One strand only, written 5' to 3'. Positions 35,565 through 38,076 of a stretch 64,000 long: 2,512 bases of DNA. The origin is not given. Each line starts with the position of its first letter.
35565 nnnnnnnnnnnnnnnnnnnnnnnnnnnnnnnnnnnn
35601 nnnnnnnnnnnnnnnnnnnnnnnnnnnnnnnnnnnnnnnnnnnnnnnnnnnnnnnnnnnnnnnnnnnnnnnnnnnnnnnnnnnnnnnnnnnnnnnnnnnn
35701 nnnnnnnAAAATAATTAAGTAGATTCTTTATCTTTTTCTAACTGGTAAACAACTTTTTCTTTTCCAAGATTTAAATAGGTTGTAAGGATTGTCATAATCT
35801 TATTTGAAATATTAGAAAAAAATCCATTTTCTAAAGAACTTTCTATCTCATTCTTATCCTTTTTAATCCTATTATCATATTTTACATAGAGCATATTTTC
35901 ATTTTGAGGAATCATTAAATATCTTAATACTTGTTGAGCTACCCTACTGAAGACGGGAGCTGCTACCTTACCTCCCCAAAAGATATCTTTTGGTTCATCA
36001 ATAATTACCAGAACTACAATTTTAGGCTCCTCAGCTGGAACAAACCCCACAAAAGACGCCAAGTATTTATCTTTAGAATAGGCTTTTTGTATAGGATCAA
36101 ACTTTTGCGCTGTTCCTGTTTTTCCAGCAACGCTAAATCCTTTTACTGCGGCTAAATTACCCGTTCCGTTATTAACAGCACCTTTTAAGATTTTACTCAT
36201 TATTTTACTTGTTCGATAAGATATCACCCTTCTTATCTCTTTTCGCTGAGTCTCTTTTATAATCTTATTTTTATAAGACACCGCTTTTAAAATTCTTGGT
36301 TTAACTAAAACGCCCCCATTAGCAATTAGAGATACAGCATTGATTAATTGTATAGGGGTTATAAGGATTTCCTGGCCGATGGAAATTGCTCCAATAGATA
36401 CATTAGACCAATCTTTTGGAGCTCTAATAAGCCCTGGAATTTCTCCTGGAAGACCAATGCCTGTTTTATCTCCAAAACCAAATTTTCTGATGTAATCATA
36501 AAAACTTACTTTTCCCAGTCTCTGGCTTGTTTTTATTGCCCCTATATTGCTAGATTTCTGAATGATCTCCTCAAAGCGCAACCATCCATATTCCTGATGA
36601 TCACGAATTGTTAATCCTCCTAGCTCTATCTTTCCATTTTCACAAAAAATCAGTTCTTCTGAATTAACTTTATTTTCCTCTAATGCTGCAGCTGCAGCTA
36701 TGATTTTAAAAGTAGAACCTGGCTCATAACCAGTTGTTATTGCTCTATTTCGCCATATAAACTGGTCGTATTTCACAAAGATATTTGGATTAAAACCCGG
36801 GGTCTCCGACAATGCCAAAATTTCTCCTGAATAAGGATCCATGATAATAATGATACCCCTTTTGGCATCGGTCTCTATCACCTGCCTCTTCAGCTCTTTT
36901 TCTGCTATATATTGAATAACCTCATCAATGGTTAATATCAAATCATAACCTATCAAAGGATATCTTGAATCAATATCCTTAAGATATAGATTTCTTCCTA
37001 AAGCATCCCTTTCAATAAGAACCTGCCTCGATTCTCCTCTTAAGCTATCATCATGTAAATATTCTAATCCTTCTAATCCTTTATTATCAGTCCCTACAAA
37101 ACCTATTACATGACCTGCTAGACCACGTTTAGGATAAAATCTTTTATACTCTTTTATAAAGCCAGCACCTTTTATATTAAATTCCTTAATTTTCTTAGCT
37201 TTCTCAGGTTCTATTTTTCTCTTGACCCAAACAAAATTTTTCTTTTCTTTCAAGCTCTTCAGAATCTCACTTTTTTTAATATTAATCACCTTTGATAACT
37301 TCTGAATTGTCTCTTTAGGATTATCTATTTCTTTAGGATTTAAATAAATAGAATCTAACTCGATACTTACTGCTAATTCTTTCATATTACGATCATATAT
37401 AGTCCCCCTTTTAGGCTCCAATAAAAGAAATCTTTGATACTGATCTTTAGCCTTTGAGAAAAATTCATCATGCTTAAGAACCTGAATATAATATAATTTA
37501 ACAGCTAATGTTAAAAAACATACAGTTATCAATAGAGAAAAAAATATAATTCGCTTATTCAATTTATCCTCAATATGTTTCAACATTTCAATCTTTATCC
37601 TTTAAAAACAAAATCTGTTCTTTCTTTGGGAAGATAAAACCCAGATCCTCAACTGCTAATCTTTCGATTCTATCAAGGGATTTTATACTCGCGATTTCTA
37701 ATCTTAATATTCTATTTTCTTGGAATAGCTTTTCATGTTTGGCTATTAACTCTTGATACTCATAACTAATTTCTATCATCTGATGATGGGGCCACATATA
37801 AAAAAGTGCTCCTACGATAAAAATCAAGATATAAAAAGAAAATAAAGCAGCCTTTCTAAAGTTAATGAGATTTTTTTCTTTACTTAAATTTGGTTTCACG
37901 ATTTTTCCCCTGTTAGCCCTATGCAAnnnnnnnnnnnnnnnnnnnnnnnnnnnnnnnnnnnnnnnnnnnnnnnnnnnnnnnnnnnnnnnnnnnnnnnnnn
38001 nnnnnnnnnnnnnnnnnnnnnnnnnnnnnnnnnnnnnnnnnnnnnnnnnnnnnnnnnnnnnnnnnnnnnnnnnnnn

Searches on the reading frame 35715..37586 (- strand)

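Call 5: search_protein_families(library=pfam, proteins=[window:35715-37586:-])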
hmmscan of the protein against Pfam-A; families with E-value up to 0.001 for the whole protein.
window:35715-37586:- (623 aa): 3 families
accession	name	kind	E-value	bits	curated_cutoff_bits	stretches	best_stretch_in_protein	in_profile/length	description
PF00905.27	Transpeptidase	-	3.1e-81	273.3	22.1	1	244-549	1-297/299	Penicillin binding protein transpeptidase domain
PF03717.20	PBP_dimer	-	1.4e-17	65.1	24.4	1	57-199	3-175/180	Penicillin-binding Protein dimerisation domain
PF21922.1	PBP_dimer_2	-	4.1e-05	24.2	27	1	146-193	22-68/83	Penicillin binding protein A dimerisation domain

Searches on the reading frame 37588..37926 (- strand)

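Call 5: search_protein_families(library=pfam, proteins=[window:37588-37926:-])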
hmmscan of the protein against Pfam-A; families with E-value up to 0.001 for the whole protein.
window:37588-37926:- (112 aa): 2 families
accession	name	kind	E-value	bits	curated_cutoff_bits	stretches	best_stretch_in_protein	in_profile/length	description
PF04977.20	DivIC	-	6.1e-08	32.8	28.9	1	33-100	2-70/80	Septum formation initiator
PF04999.18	FtsL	-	2.3e-06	28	22.9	1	21-106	10-93/97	Cell division protein FtsL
